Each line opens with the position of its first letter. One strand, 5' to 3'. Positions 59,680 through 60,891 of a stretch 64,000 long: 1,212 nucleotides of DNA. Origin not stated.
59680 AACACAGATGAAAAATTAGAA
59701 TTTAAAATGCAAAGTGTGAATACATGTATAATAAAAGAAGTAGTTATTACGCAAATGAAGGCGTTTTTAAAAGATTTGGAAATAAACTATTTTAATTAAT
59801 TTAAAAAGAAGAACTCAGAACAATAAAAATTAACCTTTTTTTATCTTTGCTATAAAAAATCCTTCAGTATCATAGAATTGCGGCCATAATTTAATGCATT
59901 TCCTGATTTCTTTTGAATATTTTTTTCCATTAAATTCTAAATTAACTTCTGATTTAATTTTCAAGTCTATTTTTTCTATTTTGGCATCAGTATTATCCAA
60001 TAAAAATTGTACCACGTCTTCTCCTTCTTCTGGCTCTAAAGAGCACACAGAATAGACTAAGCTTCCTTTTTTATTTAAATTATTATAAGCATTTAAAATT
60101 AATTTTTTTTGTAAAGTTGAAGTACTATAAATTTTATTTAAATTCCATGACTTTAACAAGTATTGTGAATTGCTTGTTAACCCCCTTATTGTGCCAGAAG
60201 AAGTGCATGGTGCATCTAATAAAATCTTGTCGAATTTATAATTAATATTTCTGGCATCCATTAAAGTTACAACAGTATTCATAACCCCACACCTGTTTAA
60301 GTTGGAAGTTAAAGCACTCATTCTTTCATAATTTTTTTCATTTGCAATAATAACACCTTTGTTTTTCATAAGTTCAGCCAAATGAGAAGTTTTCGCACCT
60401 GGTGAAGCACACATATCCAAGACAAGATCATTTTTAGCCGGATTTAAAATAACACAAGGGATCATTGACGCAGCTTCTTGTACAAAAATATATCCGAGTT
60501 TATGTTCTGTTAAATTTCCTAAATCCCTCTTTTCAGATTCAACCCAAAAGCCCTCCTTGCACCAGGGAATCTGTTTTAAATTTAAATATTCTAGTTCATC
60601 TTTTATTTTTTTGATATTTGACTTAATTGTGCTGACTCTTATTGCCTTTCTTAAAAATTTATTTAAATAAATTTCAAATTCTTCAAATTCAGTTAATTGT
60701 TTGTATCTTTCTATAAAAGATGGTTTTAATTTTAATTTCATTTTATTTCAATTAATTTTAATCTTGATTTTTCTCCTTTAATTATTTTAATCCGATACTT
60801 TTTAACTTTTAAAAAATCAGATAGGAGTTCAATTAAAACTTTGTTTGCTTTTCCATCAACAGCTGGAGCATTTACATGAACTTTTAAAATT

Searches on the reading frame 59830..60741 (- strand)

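Call 68: search_protein_families(library=pfam, proteins=[window:59830-60741:-], max_evalue=0.0001)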
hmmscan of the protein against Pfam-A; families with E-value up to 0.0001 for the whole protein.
window:59830-60741:- (303 aa): 2 families
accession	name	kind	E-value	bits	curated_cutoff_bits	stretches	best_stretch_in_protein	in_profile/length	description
PF01189.24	Methyltr_RsmB-F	-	1.1e-48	166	27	1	97-301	2-199/199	16S rRNA methyltransferase RsmB/F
PF17125.10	Methyltr_RsmF_N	-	7.6e-15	55.6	34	1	7-90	3-86/86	N-terminal domain of 16S rRNA methyltransferase RsmF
